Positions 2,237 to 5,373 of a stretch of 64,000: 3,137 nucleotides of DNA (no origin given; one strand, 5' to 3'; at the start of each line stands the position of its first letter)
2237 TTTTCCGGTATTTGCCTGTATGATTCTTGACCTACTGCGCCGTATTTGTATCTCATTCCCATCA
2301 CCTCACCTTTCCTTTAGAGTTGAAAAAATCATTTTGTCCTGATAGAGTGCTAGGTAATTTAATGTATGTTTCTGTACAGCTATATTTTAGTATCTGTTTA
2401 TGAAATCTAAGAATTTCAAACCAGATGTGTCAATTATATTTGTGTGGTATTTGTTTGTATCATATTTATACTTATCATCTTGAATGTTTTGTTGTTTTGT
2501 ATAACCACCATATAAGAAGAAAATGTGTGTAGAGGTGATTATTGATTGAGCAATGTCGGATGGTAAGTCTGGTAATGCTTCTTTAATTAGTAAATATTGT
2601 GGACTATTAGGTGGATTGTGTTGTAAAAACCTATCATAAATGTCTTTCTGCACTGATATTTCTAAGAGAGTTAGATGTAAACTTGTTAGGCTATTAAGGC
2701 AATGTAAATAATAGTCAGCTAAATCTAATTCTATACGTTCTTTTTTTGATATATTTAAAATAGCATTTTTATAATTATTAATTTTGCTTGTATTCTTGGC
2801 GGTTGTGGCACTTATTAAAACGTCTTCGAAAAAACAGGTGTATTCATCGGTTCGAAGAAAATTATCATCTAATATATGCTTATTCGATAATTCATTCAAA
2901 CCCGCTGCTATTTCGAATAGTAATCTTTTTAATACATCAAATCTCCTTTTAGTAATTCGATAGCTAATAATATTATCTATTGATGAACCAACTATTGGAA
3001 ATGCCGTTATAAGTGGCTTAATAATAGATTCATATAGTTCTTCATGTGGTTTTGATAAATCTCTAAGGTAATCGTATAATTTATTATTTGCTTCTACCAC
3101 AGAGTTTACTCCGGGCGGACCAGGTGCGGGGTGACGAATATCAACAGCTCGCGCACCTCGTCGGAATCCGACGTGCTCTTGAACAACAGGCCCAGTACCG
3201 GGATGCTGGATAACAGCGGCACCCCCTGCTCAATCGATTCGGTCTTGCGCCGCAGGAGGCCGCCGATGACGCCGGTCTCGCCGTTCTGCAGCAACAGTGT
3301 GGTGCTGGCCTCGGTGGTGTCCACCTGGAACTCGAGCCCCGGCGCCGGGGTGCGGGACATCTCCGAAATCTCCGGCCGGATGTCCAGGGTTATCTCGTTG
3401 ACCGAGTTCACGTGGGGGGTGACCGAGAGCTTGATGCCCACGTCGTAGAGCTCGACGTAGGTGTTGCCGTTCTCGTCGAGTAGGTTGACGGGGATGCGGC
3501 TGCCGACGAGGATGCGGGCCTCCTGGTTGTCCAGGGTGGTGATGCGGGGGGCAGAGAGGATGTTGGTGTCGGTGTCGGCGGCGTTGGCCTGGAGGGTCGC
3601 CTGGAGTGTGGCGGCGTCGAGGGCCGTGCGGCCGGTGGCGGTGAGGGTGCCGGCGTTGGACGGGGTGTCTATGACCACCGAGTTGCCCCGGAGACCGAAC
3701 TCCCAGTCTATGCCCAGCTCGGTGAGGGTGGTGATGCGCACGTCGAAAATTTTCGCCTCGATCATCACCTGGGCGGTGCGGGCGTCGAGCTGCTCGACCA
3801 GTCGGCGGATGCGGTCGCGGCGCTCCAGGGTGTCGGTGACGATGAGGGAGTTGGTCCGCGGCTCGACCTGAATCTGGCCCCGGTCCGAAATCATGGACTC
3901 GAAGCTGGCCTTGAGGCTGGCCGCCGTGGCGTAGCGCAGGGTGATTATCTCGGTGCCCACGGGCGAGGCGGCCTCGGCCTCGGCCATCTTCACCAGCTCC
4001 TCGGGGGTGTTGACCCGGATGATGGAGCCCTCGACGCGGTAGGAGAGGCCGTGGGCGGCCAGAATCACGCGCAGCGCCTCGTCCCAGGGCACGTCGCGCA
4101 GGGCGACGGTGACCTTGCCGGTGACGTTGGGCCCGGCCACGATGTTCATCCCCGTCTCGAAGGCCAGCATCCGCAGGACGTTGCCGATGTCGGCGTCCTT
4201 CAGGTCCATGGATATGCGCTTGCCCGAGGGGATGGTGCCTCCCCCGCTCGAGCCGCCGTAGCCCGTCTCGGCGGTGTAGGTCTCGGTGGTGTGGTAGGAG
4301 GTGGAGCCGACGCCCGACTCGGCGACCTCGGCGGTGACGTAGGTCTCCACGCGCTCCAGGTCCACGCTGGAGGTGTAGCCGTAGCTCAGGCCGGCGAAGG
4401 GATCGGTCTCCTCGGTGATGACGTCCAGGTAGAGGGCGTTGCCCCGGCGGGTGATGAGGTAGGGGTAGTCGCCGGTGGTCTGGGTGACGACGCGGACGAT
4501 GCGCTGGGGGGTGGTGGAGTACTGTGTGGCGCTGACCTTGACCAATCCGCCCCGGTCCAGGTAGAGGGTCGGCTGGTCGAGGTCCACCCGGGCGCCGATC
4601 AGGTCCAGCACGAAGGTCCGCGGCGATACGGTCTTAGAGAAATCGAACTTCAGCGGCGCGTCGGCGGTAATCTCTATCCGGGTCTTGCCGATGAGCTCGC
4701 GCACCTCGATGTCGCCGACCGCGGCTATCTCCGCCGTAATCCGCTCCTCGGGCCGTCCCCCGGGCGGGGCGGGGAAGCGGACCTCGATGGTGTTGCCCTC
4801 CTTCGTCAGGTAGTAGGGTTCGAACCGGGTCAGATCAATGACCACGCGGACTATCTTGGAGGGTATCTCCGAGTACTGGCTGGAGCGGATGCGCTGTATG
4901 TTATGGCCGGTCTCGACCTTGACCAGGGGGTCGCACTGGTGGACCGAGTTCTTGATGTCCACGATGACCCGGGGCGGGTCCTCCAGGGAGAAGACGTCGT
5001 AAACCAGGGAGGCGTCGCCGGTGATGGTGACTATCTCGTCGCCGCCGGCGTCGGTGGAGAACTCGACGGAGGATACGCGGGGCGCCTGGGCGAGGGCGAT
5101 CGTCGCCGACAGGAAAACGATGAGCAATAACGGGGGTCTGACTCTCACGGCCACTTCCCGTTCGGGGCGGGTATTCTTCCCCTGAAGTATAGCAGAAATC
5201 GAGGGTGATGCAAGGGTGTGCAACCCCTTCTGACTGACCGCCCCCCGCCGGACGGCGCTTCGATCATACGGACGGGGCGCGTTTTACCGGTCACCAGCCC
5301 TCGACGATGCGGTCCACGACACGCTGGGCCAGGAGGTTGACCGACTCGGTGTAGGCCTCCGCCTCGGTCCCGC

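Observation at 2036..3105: Low-GC two-gene islet (237-aa orphan + 86-aa zinc-ribbon protein) inserted between pilQ and a convergent DUF3795 gene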

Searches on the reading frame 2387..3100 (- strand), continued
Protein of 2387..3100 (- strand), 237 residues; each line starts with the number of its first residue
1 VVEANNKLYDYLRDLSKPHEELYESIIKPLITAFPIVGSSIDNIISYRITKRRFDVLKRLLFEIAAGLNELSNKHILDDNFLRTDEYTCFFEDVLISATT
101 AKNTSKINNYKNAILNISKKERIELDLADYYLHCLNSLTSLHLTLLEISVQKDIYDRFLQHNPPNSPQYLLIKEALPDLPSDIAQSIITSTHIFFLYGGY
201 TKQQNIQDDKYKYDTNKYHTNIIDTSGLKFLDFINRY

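Call 103: fold_search(model_id=the predicted structure, library=pdb)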
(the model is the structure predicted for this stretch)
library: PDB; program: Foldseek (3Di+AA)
matches with E <= 10: 54; with E <= 0.001: 0
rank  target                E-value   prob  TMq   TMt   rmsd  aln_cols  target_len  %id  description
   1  7upp_A                1.3e+00  0.14  0.23  0.18  16.4       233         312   12  Crystal structure of designed heterotrimeric assembly DHT03_2arm_A21/B21/C long (released 2022-12-14)
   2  6n4n_C                1.3e+00  0.08  0.15  0.18  14.5       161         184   12  Crystal structure of the designed protein DNCR2/danoprevir/NS3a complex (released 2019-09-11)
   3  5cwf_C                1.5e+00  0.09  0.19  0.23  15.4       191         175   11  Crystal structure of de novo designed helical repeat protein DHR8 (released 2015-12-16)
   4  7rkc_B                1.5e+00  0.08  0.18  0.20  19.2       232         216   13  Computationally designed tunable C2 symmetric tandem repeat homodimer, D_3_633 (released 2022-05-18)
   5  5vju                  1.7e+00  0.08  0.14  0.16  19.5       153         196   11  De Novo Photosynthetic Reaction Center Protein Variant Equipped with His-Tyr H-bond, Heme B, and Cd(II) ions (released 2018-04-25)
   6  9k81_A                1.7e+00  0.12  0.22  0.29  13.4       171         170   13  Cryo-EM structure of designed zinc-induced filament Fiber-n7-Zn1-HEHE-74 (released 2025-10-29)
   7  8v2d_J                1.8e+00  0.16  0.28  0.22  15.4       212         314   10  Computational Designed Nanocage O43_129 (released 2024-03-13)
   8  6n4n_F                2.3e+00  0.06  0.17  0.19  13.9       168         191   12  Crystal structure of the designed protein DNCR2/danoprevir/NS3a complex (released 2019-09-11)
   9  6zpo_A                2.3e+00  0.06  0.14  0.08  14.4       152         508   14  bovine ATP synthase monomer state 1 (combined) (released 2020-09-09)
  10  5vjs                  2.5e+00  0.06  0.13  0.16  19.7       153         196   12  De Novo Photosynthetic Reaction Center Protein Equipped with Heme B, a synthetic Zn porphyrin, and Zn(II) cations (released 2018-04-25)
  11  6yy0_A                3.0e+00  0.05  0.14  0.08  14.4       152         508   13  bovine ATP synthase F1-peripheral stalk domain, state 1 (released 2020-09-09)
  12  7upq_A                3.1e+00  0.15  0.24  0.28  10.7       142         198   15  Crystal structure of designed heterotrimeric assembly DHT03_1arm_A21/B/C (released 2022-12-14)
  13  7upp_B                3.1e+00  0.14  0.29  0.24  14.9       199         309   14  Crystal structure of designed heterotrimeric assembly DHT03_2arm_A21/B21/C long (released 2022-12-14)
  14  5cwf_B                3.3e+00  0.08  0.22  0.28  15.2       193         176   11  Crystal structure of de novo designed helical repeat protein DHR8 (released 2015-12-16)
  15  7rkc_A                3.3e+00  0.06  0.19  0.20  18.8       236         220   14  Computationally designed tunable C2 symmetric tandem repeat homodimer, D_3_633 (released 2022-05-18)
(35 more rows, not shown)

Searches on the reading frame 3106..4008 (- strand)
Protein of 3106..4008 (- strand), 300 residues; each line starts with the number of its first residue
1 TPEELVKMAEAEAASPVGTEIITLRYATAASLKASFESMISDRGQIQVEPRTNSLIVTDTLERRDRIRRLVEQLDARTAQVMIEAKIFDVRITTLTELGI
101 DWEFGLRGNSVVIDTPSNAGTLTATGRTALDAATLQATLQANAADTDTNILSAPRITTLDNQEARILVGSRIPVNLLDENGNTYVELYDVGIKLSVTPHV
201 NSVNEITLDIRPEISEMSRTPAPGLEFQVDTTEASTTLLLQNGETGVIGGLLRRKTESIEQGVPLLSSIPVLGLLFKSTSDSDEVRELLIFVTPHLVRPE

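Call 50: find_related_loci(query=A3, collection=metagenome_contigs, flank=4000)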
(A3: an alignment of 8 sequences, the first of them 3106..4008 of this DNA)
Query A3 (300 aa) in metagenome_contigs; peptide patterns used: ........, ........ (x = any residue, [..] = any of these).
175 stretches matched a pattern; 6 encode a relative of the query (tblastn E <= 1e-3); 6 distinct loci.
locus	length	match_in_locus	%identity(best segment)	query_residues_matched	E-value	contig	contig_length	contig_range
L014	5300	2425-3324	98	1-300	0e+0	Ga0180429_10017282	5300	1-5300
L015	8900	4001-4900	97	1-300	0e+0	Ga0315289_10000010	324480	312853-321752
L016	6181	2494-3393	92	1-300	0e+0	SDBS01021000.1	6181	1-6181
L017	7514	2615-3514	85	1-300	7e-168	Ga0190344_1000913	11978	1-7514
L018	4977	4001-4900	86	1-300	1e-159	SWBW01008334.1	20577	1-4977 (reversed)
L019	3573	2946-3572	99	1-209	1e-137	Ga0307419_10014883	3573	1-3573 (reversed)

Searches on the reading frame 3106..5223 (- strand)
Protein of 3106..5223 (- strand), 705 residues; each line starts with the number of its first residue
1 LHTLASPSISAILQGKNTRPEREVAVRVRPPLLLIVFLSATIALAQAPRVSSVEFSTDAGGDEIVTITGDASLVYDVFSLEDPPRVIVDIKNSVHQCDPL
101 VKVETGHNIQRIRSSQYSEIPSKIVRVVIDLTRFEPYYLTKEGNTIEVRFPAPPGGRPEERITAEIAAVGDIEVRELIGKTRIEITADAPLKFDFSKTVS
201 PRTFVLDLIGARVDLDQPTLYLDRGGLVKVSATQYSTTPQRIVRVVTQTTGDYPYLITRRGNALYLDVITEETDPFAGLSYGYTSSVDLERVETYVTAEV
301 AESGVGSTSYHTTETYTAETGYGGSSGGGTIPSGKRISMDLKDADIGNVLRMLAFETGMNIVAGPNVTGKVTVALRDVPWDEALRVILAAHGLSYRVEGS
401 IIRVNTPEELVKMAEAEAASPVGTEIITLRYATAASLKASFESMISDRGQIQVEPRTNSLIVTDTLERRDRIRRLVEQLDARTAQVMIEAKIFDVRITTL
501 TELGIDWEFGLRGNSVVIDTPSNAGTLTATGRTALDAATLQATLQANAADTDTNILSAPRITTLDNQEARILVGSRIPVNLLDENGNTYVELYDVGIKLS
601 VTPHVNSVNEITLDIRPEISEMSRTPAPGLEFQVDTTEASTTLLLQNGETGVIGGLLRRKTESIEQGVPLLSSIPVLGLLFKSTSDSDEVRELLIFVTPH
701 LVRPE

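Call 4: search_protein_families(library=pfam, proteins=[window:3106-5223:-], max_evalue=1)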
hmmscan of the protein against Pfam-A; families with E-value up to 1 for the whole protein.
window:3106-5223:- (705 aa): 6 families
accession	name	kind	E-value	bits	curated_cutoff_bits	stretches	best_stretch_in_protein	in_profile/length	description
PF00263.26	Secretin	-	7.5e-45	153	27.5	1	548-703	3-169/169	Bacterial type II and III secretion system protein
PF03958.22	Secretin_N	-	5.6e-15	55.7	28.2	1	424-485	1-69/69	Bacterial type II/III secretion system short domain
PF11741.13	AMIN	-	7.7e-15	55.3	20.5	2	53-148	2-99/101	AMIN domain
PF07660.19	STN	-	9.8e-11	41.7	28.4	1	359-404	1-49/52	Secretin and TonB N terminus short domain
PF21305.2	type_II_gspD_N0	-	6.4e-06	26.4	27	1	340-389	2-52/71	GspD-like, N0 domain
PF24837.1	AMIN-like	-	0.00058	20.4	27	1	41-91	78-128/129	AMIN-like domain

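Call 19: find_related_loci(query=window:3106-5223:-, collection=genome_contigs, flank=8000)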
Query window:3106-5223:- (705 aa) in genome_contigs; peptide patterns used: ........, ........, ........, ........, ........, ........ (x = any residue, [..] = any of these).
66 stretches matched a pattern; 8 encode a relative of the query (tblastn E <= 1e-3); 8 distinct loci.
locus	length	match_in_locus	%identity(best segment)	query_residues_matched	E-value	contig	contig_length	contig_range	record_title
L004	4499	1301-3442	91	4-705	0e+0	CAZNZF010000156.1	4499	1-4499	MAG TPA_asm: uncultured bacterium isolate SRP214966_co4_317 genome assembly, contig: NODE_30882_length_4499_cov_8.213996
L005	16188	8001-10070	94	20-705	0e+0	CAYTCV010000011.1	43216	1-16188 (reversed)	MAG TPA_asm: uncultured bacterium isolate binchicken_co150_225 genome assembly, contig: NODE_1794_length_43216_cov_9.767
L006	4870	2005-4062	74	25-705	0e+0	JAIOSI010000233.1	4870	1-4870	MAG: bacterium isolate SMBSF40 bin_2_k127_549735, whole genome shotgun sequence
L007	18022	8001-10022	76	27-705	0e+0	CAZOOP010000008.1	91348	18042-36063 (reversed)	MAG TPA_asm: uncultured bacterium isolate SRP141376_co4_264 genome assembly, contig: NODE_386_length_91348_cov_21.166683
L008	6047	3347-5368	76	27-705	0e+0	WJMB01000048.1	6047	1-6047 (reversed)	MAG: Candidatus Coatesbacteria bacterium isolate Bin_537 k141_330853, whole genome shotgun sequence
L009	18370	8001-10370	27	12-702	2e-57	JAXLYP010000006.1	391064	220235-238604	MAG: Polyangiaceae bacterium isolate STL-MYX16 C3.166.fa-6, whole genome shotgun sequence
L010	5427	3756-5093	33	297-702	8e-53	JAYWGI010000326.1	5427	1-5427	MAG: Myxococcales bacterium isolate GLR21_GL16_DN_2_concoct_140 GLR21_GL16_DN_2_concoct_140_325, whole genome shotgun se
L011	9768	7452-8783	34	297-702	5e-54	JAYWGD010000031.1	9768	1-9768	MAG: Myxococcales bacterium isolate GLR20_GL16_DN_1_concoct_109 GLR20_GL16_DN_1_concoct_109_30, whole genome shotgun seq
